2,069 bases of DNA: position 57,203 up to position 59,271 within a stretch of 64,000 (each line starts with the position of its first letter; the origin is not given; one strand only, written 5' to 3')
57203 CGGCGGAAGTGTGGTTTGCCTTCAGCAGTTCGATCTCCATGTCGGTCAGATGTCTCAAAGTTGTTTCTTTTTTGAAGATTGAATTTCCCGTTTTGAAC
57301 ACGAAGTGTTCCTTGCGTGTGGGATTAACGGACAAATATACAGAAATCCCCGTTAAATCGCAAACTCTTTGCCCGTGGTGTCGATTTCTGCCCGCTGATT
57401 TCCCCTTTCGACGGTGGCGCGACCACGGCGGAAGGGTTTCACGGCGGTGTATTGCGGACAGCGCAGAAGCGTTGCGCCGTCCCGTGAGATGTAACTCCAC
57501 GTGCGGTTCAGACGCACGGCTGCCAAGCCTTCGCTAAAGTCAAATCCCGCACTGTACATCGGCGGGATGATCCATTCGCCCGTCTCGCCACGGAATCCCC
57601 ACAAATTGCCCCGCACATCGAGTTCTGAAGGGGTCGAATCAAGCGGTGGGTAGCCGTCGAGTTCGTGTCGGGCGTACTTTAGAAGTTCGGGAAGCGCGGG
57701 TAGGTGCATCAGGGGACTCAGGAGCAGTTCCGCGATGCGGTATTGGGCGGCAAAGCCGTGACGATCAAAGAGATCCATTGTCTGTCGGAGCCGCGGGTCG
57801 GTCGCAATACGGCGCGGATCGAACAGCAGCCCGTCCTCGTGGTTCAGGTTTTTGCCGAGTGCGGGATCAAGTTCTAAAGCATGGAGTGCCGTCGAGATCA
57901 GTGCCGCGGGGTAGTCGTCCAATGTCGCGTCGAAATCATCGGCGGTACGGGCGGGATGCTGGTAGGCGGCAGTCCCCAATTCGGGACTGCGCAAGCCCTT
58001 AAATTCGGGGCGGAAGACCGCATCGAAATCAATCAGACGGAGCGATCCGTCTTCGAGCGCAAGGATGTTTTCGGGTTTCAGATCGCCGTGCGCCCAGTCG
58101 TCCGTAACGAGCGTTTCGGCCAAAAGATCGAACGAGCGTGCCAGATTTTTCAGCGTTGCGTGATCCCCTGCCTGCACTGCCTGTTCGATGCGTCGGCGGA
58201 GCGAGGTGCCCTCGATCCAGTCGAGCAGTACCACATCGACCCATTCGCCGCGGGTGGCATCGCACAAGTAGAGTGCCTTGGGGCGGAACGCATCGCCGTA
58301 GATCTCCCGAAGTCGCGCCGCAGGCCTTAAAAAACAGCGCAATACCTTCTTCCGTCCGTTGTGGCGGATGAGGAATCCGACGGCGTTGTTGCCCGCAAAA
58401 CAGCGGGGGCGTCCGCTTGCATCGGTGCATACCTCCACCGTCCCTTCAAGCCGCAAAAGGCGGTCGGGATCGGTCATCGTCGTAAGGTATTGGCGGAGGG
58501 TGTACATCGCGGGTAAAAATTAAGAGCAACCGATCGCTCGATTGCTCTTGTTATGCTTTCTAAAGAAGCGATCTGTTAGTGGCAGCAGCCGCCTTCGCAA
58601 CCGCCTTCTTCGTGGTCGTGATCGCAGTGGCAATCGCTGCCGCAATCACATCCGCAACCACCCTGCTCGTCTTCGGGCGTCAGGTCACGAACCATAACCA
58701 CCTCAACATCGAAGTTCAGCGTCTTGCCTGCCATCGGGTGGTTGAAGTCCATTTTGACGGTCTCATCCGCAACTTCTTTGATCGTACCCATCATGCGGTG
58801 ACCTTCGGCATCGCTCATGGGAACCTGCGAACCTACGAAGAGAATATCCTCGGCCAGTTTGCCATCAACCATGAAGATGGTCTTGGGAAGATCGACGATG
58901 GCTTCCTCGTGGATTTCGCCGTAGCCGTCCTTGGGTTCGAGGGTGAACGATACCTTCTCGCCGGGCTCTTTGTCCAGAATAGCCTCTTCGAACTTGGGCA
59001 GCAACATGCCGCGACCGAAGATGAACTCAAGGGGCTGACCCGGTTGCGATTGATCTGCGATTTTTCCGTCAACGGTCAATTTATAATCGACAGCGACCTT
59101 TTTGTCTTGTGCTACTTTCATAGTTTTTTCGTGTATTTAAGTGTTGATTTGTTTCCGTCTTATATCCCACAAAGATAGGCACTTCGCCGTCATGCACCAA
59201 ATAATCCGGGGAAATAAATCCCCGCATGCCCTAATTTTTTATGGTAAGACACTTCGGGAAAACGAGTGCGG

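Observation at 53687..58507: Kinase / DUF4954 beta-helix / TerY-like vWA / pseudokinase cassette with no described function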

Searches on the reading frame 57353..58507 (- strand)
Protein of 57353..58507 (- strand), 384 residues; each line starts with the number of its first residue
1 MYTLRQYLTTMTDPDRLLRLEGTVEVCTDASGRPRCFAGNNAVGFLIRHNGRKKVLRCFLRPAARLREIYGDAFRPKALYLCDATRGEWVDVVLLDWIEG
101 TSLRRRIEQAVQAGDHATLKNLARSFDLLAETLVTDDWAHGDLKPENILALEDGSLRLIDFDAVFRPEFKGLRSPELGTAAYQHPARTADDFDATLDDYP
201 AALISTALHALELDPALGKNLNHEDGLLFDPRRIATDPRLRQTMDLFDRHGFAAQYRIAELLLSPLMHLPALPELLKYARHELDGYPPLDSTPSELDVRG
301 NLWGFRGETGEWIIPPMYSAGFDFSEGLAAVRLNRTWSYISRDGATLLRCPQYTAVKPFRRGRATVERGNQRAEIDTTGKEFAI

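Call 3: search_protein_families(library=pfam, proteins=[window:57353-58507:-], max_evalue=0.1)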
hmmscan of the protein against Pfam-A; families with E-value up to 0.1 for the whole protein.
window:57353-58507:- (384 aa): 5 families
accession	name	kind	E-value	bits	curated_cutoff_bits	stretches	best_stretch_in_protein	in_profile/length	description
PF14903.11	WG_beta_rep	-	1.9e-12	47.4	25.6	1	303-337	1-35/35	WG containing repeat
PF00069.31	Pkinase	-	4.3e-06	26.8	31.7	1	93-185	75-166/263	Protein kinase domain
PF01636.29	APH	-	0.0019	18.5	23.2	1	109-162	137-195/239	Phosphotransferase enzyme family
PF03109.22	ABC1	-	0.0044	16.6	22.9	1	92-164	144-214/244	ABC1 atypical kinase-like domain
PF19974.5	TCAD9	-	0.015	14.9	40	1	137-163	298-323/429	Ternary complex associated domain 9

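Call 4: search_protein_families(library=ncbifam, proteins=[window:57353-58507:-], max_evalue=0.1)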
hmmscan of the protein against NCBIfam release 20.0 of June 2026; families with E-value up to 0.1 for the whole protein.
window:57353-58507:- (384 aa): 11 families
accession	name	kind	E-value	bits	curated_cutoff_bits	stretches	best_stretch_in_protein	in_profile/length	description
NF038150.1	lanthi_synth_IV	equivalog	1.4e-09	36.9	650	1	96-208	273-387/851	class IV lanthionine synthetase LanL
NF038151.1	lanthi_synth_III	equivalog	4.2e-07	28.8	575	1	129-207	348-421/833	class III lanthionine synthetase LanKC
NF050082.1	ATPase_MABP1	exception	0.00022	20.1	800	1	91-180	232-316/435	macrolide-binding ATPase MABP-1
TIGR01982.1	UbiB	equivalog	0.00038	19.1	487.55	1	91-162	232-301/436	2-polyprenylphenol 6-hydroxylase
NF047741.1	antiphage_MADS6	equivalog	0.00097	17.8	460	1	92-213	274-401/612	methylation-associated defense system protein kinase MAD6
NF011460.0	PRK14879.1-1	equivalog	0.0062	15.7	199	1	92-162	87-155/232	Kae1-associated kinase Bud32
NF033483.0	PknB_PASTA_kin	equivalog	0.011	14.8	450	1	95-183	86-175/563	Stk1 family PASTA domain-containing Ser/Thr kinase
TIGR03724.2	arch_bud32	equivalog_domain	0.024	14.1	125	1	92-161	69-128/193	KEOPS complex kinase/ATPase Bud32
NF058632.1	SerThrKinPrkT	equivalog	0.034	13.1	280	1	87-160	91-161/322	serine/threonine protein kinase PrkT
NF052427.1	StpK7MSMEG_1200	equivalog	0.048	12.1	900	1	136-200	127-194/601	serine/threonine protein kinase StpK7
NF002475.0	PRK01723.1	equivalog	0.064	12.3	142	0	136-163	162-189/241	3-deoxy-D-manno-octulosonic acid kinase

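Call 5: search_protein_families(library=padloc, proteins=[window:57353-58507:-], max_evalue=0.1)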
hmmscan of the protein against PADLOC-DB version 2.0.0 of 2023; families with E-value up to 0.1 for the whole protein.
window:57353-58507:- (384 aa): 23 families
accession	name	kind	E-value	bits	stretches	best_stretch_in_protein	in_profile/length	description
PDLC02223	STK_OB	-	1.1e-28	98.4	1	4-246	6-262/562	-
PDLC04044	PD-T4-6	-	1.4e-06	25.7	1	54-164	79-186/372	-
PDLC04051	PD-T4-6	-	3.6e-06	24.2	1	87-162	106-182/476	-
PDLC04043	PD-T4-6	-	3.7e-06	24.3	1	93-199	92-201/452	-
PDLC04045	PD-T4-6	-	1.8e-05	21.9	1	96-164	119-187/350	-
PDLC04042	PD-T4-6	-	2.9e-05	21.9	1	78-200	71-197/292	-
PDLC04138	mad6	-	5.5e-05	20.2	1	79-166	415-500/659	mads_6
PDLC03921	MkoA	-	7.7e-05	18.5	1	93-161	568-632/1607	-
PDLC04053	PD-T4-6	-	8.2e-05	20.2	1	94-204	87-200/311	-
PDLC04047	PD-T4-6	-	9.7e-05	19.6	1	93-162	88-156/327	-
PDLC04059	PD-T4-6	-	0.00018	18.7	1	93-168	88-162/433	-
PDLC04046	PD-T4-6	-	0.00032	18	1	94-165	94-166/427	-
PDLC04061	PD-T4-6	-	0.00066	17.3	1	83-161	87-164/510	-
PDLC04063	PD-T4-6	-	0.00094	16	1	94-162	97-166/564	-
PDLC04060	PD-T4-6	-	0.001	16.1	1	87-161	79-152/486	-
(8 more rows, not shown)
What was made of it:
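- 57353..58507 (-): K: active Hanks-type Ser/Thr kinase of the TerY-P kinase family, with a C-terminal WG beta-repeat domain. PADLOC STK_OB scores 1e-28 over aa 4-246, and WG_beta_rep scores 1.9e-12 (calls 3, 5).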

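Call 21: search_solved_structures(query=window:57353-58507:-, max_evalue=1)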
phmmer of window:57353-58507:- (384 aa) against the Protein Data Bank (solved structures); distinct sequences matched with E-value up to 1: 278 (the best 60 are shown).
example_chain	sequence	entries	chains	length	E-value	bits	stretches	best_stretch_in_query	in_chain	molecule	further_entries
6p8e_B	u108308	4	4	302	0.00023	23.6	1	79-186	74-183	Cyclin-dependent kinase 4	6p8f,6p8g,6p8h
2w99_B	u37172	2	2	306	0.00023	23.5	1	79-186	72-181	CELL DIVISION PROTEIN KINASE 4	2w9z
9csk_B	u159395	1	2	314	0.00025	23.4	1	79-186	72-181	Cyclin-dependent kinase 4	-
2w96_B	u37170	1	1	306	0.00033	23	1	79-186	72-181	CELL DIVISION PROTEIN KINASE 4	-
3g33_A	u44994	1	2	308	0.00041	22.7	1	82-186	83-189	Cell division protein kinase 4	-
5fwk_K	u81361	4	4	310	0.00042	22.7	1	82-186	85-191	CYCLIN-DEPENDENT KINASE 4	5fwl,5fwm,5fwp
7sj3_A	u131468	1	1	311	0.00042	22.7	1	82-186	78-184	Cyclin-dependent kinase 4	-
2w9f_B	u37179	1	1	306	0.00053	22.4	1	79-185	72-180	CELL DIVISION PROTEIN KINASE 4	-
9ruk_A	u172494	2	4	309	0.0011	21.3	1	70-188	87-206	Serine/threonine-protein kinase StkP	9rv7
9ru3_A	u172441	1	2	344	0.0012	21.2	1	71-188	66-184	Serine/threonine-protein kinase StkP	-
9ruj_A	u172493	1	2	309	0.0013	21.1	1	70-188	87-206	Serine/threonine-protein kinase StkP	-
7q52_AAA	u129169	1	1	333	0.0021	20.4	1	86-236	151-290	Serine/threonine-protein kinase PknG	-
4g3f_A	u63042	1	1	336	0.0021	20.4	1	74-165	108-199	NF-kappa-beta-inducing kinase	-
6myn_A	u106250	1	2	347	0.0022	20.3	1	74-164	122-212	Mitogen-activated protein kinase kinase kinase 14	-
5t8o_A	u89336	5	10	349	0.0022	20.3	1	74-164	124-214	Mitogen-activated protein kinase kinase kinase 14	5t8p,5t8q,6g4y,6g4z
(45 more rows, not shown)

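Call 31: search_dna_similar(query=window:57353-58507:-, collection=plasmids, mode=protein, max_evalue=0.001, max_rows=25)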
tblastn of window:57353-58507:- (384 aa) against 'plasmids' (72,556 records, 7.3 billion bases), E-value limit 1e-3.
Records with a match: 14; places in all: 34; records where one place covers at least 80% of the query: 0.
Best place of each record, by identity: <60% 14.
By first word of the organism name: Calothrix 3; Pusillibacter 1; Acaryochloris 1; Clostridium 1; Oscillatoria 1; Nostoc 1; Shewanella 1; Bernardetia 1; Kovacikia 1; Paraclostridium 1; and 2 more.
By predicted mobility (MOB-suite, as given by PLSDB): non-mobilizable 8; conjugative 5; mobilizable 1.
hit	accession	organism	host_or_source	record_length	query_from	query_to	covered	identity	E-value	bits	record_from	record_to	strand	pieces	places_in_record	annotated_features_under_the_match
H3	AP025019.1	Calothrix sp. PCC 7716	-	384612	32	211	47%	28.5%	5e-12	75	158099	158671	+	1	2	hypothetical protein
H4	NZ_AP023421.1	Pusillibacter faecalis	Homo sapiens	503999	76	237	42%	26.8%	6e-7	59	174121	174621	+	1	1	pknB: Stk1 family PASTA domain-containing Ser/Thr kinase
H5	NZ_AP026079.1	Acaryochloris marina MBIC10699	cell culture,Ascidian, Diplosoma similis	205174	85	187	27%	35.8%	3e-8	64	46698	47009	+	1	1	hypothetical protein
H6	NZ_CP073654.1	Clostridium beijerinckii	cell culture,fermentation bioreactor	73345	286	380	25%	36.1%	3e-7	60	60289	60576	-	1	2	WG repeat-containing protein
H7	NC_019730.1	Oscillatoria nigro-viridis PCC 7112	-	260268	300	380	21%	40.7%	1e-8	65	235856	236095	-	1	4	WG repeat-containing protein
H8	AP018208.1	Calothrix brevissima NIES-22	-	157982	300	380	21%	39.5%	1e-7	62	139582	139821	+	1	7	hypothetical protein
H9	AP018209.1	Calothrix brevissima NIES-22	-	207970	300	380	21%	39.5%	4e-7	60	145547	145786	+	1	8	hypothetical protein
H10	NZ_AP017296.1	Nostoc sp. NIES-3756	-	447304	280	380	26%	31.7%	1e-5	56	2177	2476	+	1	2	WG repeat-containing protein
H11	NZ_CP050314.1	Shewanella aestuarii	Perinereis linea,Single cell,intestinal ...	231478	94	185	24%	34.0%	1e-5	55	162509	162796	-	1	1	bifunctional protein-serine/threonine kinase/phosphatase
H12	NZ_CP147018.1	Bernardetia sp. Wsw4-3y2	Red alga,Red algae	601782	301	380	21%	37.5%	8e-6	56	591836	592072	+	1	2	WG repeat-containing protein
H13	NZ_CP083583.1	Kovacikia minuta CCNUW1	cell culture,fresh water lake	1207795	304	380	20%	36.4%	1e-6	58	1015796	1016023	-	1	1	record has no annotation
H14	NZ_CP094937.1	Paraclostridium bifermentans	Homo sapiens,feces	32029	308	380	19%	35.6%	2e-4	51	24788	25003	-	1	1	WG repeat-containing protein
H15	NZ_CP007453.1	Peptoclostridium acidaminophilum DSM 3953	black mud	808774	303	380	20%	30.8%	4e-4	50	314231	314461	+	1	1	WG repeat-containing protein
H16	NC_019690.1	Pseudanabaena sp. PCC 7367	-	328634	303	371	18%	34.6%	1e-4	52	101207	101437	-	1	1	WG repeat-containing protein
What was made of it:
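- On TerY-P triad: PADLOC STK_OB scores 1e-28 over the kinase domain (call 5). tblastn hits the kinases of the same plasmid triads (call 31).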

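Call 55: find_homologous_proteins(query=window:57353-58507:-)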
Query window:57353-58507:- (384 aa): 841 proteins with E <= 0.001 among 8000 candidates; the best 120 are listed.
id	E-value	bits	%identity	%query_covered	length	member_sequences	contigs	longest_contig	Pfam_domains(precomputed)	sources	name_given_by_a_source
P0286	5.2e-261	883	100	100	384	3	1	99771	PF00069.32,PF14903.12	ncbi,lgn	-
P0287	1.7e-169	582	70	100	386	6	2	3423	PF14903.12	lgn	-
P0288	1.5e-132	460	57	100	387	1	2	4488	PF14903.12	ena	-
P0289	8.0e-128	445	54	100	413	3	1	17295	PF14903.12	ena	-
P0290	1.0e-127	445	57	100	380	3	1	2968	PF14903.12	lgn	-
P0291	1.4e-127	444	58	100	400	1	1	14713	PF14903.12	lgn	-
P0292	1.8e-126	440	57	97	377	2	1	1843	PF14903.12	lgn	-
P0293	5.8e-125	435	56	99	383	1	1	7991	PF03109.23,PF14903.12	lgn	-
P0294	9.4e-125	435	55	100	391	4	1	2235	PF14903.12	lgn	-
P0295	8.8e-124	432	56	100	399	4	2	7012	PF14903.12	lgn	-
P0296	6.3e-123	429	55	100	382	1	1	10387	PF14903.12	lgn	-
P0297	6.9e-123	429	55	99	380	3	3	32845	PF14903.12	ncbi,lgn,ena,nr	ncbi:MAG: protein kinase [Alistipes sp.]|nr:protein kinase [Alistipes sp.]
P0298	8.9e-123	428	54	100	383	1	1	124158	PF14903.12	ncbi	-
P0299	1.3e-122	428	56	100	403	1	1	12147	PF14903.12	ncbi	-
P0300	2.8e-122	427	55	100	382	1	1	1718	PF14903.12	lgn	-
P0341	3.9e-117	410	56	73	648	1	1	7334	PF13576.13,PF13599.14,PF00805.29,PF14903.12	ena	-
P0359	1.8e-116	407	54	79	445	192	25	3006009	PF14903.12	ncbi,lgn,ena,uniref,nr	ncbi:WG repeat-containing protein [Alistipes sp.]|uniref:WG repeat-containing protein n=1 Tax=Alisti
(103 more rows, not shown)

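Call 56: find_encoding_contigs(protein=P0341, flank=8000, max_places=2)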
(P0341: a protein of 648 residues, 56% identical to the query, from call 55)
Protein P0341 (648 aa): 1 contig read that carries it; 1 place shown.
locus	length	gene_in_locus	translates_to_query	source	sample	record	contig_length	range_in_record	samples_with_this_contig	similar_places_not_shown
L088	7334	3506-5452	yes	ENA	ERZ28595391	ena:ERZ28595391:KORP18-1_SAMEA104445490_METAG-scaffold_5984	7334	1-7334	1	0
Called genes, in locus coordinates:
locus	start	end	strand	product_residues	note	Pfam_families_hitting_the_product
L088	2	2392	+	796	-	?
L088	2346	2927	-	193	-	-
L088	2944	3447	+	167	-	-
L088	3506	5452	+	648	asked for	PF00805:Pentapeptide (faint), PF13576:Pentapeptide_3 (weak), PF13599:Pentapeptide_4, PF14903:WG_beta_rep (faint)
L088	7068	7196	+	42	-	-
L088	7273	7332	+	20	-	?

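Call 57: find_encoding_contigs(protein=P0359, flank=8000, max_places=2)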
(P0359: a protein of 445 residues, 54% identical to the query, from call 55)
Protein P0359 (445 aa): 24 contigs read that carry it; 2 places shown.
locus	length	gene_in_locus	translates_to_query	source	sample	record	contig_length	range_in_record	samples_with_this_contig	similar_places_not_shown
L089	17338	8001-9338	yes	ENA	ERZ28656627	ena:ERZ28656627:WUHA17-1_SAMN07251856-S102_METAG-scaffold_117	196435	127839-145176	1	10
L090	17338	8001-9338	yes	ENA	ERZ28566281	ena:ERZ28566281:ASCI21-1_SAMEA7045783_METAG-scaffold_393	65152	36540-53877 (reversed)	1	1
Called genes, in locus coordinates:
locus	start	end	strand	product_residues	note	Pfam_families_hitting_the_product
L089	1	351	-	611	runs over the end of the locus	PF21710:Spt6_S1 (faint), PF00575:S1, PF13509:S1_2 (faint), PF00575:S1, PF23459:S1_RRP5 (weak), PF00575:S1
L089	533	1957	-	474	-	PF00149:Metallophos, PF02872:5_nucleotid_C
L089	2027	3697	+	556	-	PF00485:PRK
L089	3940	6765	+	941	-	PF02347:GDC-P, PF00266:Aminotran_5 (faint), PF02347:GDC-P, PF21478:GcvP2_C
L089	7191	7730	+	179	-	PF00254:FKBP_C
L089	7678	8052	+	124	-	-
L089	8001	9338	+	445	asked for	PF14903:WG_beta_rep (weak)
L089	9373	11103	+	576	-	PF16314:DUF4954, PF25084:LbH_EIF2B (faint), PF20683:DUF6819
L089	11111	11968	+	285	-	-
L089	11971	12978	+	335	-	PF14903:WG_beta_rep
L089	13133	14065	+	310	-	PF00890:FAD_binding_2 (faint), PF01134:GIDA (faint), PF01266:DAO (faint), PF07992:Pyr_redox_2, PF13738:Pyr_redox_3, PF00070:Pyr_redox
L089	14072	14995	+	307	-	PF23023:Anti-Pycsar_Apyc1, PF00753:Lactamase_B, PF12706:Lactamase_B_2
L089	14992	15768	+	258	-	PF22435:MRM3-like_sub_bind, PF00588:SpoU_methylase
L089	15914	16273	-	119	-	-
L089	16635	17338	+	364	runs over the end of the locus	PF04166:PdxA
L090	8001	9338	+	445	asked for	PF14903:WG_beta_rep (weak)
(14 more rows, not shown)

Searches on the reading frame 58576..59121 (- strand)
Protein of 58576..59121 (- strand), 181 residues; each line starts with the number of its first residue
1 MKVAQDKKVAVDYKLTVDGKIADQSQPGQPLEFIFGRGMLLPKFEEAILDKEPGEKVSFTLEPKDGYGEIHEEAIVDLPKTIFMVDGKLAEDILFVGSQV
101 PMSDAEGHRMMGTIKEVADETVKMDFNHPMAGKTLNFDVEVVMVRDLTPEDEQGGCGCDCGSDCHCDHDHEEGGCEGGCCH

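Call 3: search_protein_families(library=pfam, proteins=[window:58576-59121:-], max_evalue=0.1)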
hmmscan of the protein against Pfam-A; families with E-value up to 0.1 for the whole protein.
window:58576-59121:- (181 aa): 1 family
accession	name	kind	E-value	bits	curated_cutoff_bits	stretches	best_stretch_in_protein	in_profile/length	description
PF00254.34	FKBP_C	-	4.5e-12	46.6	21.1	1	3-141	5-93/94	FKBP-type peptidyl-prolyl cis-trans isomerase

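Call 4: search_protein_families(library=ncbifam, proteins=[window:58576-59121:-], max_evalue=0.1)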
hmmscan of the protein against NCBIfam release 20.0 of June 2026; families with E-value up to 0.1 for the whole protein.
window:58576-59121:- (181 aa): 4 families
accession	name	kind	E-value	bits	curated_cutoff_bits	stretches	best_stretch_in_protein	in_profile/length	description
NF008008.0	PRK10737.1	equivalog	3.3e-26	92.4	174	1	1-181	1-173/196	peptidylprolyl isomerase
NF011676.0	PRK15095.1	equivalog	8.5e-22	77.3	125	1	2-145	4-144/156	FKBP-type peptidyl-prolyl cis-trans isomerase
TIGR00115.1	tig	equivalog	2.3e-05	23.4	180.2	1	3-66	149-212/410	trigger factor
NF041553.1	CBO2463_dom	subfamily_domain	0.019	14.7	50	1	110-128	8-26/60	CBO2463/CBO2479 domain-containing protein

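Call 82: search_protein_families(library=padloc, proteins=[window:58576-59121:-], max_evalue=1e-8)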
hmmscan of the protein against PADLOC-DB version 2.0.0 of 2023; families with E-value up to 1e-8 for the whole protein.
window:58576-59121:- (181 aa): 0 families
